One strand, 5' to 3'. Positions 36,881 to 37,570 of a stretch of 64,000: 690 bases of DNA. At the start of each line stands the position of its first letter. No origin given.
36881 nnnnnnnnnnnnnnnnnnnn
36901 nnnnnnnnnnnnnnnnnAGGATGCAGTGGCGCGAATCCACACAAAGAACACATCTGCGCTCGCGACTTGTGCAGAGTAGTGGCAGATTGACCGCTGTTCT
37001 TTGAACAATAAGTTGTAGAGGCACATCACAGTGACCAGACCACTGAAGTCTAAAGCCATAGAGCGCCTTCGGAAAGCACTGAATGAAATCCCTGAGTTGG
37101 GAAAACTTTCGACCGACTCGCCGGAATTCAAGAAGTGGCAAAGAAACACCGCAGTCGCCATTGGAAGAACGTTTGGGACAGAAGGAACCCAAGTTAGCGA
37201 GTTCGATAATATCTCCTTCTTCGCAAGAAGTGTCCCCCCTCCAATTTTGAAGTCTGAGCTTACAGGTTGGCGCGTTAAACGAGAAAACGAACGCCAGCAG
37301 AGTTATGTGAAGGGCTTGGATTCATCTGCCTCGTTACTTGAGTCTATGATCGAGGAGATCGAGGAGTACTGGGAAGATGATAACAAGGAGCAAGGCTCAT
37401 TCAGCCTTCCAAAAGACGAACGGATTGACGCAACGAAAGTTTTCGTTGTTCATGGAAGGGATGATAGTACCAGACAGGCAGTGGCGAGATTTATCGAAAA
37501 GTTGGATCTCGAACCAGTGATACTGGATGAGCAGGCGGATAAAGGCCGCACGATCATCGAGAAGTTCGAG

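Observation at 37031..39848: Low-GC three-gene cassette (TIR-like protein + ABC-type ATPase + small PD-(D/E)xK-like protein) between mod and res: candidate uncharacterised defence system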

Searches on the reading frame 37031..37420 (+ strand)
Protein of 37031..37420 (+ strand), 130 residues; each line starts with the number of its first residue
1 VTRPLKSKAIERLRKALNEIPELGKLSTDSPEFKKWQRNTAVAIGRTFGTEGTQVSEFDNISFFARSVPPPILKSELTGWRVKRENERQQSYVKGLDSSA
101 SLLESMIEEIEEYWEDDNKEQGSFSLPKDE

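Call 86: search_protein_representatives(protein=window:37031-37420:+)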
Query: 130 residues. Proteins with E-value up to 0.001 (for the whole library): 436; up to 1e-10: 113; up to 1e-30: 0. The best 150 are listed.
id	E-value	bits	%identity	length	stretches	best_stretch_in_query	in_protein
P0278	2.5e-28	114.9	62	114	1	1-122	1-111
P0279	1.4e-25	106.0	55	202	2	2-68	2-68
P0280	2.5e-25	105.2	57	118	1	1-119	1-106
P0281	1.2e-22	96.5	53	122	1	1-118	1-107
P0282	1.7e-22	96.1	50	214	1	1-120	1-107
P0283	2.0e-21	92.6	45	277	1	2-123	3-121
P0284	2.3e-21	92.4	54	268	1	2-119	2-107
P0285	4.2e-21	91.5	51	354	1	1-120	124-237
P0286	5.3e-21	91.2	47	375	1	1-117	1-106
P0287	6.1e-21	91.0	50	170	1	1-121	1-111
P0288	1.2e-20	90.1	48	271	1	1-125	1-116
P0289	2.0e-20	89.4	46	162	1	2-127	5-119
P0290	3.1e-19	85.5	46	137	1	2-120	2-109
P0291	3.5e-19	85.3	46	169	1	1-128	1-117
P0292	7.5e-19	84.3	50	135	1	1-118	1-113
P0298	3.4e-18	82.2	43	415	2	6-120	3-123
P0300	6.7e-18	81.2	50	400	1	5-120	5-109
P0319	9.3e-16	74.3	44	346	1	2-120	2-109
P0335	4.0e-14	69.0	31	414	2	6-126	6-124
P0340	6.5e-14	68.3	36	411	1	2-129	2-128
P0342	1.1e-13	67.6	40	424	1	4-117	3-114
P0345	1.4e-13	67.2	37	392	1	5-120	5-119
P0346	1.6e-13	67.1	48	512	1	8-114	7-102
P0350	2.8e-13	66.3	38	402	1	2-117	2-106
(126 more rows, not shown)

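Call 87: search_protein_families(library=pfam, proteins=[P0286, P0298, P0300, P0319, P0335, P0340, P0342, P0345, P0346, P0350], max_evalue=0.01)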
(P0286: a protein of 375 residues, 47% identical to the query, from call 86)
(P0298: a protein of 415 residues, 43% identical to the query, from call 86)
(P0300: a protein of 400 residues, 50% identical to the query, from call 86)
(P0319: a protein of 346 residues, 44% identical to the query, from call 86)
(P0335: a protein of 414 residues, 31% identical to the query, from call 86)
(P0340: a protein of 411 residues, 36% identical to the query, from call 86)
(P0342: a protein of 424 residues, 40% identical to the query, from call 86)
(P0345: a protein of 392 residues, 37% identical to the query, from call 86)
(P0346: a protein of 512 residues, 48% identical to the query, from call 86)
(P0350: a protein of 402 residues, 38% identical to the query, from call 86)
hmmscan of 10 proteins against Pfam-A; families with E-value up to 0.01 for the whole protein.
P0286 (375 aa): 1 family
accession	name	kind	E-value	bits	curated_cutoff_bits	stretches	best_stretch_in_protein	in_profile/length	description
PF10137.14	CAP12-PCTIR_TIR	-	1.6e-36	125.3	24.7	1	126-244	1-118/119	CAP12/Pycsar effector protein, TIR domain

P0298 (415 aa): 1 family
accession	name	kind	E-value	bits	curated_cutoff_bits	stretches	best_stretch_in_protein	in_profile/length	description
PF10137.14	CAP12-PCTIR_TIR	-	1.7e-38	131.7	24.7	1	271-389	1-118/119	CAP12/Pycsar effector protein, TIR domain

P0300 (400 aa): 1 family
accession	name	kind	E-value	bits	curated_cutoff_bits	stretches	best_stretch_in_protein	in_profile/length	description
PF10137.14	CAP12-PCTIR_TIR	-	8.7e-26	90.7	24.7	1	126-256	2-118/119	CAP12/Pycsar effector protein, TIR domain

P0319 (346 aa): 2 families
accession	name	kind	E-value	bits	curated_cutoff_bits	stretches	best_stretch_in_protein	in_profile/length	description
PF13676.11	TIR_2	-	1.7e-30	106.4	28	1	126-249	1-121/122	TIR domain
PF01582.25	TIR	-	1.7e-07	31.7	21.3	1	127-222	5-98/179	TIR domain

P0335 (414 aa): 1 family
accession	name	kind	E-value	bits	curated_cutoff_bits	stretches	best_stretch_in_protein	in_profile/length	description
PF10137.14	CAP12-PCTIR_TIR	-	2.5e-37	127.9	24.7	1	271-389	1-118/119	CAP12/Pycsar effector protein, TIR domain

P0340 (411 aa): 1 family
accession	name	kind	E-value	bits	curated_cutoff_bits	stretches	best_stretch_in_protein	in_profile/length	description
PF13676.11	TIR_2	-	6.2e-07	30.4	28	1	148-264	1-111/122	TIR domain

P0342 (424 aa): 1 family
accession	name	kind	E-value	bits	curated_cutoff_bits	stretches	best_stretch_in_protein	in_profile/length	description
PF10137.14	CAP12-PCTIR_TIR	-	6.3e-36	123.4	24.7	1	283-399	2-118/119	CAP12/Pycsar effector protein, TIR domain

P0345 (392 aa): 1 family
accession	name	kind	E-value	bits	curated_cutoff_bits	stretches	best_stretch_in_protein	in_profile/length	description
PF13676.11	TIR_2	-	7.3e-08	33.4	28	1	128-242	1-109/122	TIR domain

P0346 (512 aa): 0 families

P0350 (402 aa): 1 family
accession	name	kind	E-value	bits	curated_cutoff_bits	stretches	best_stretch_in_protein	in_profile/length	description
PF10137.14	CAP12-PCTIR_TIR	-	5e-23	81.8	24.7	1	136-266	1-117/119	CAP12/Pycsar effector protein, TIR domain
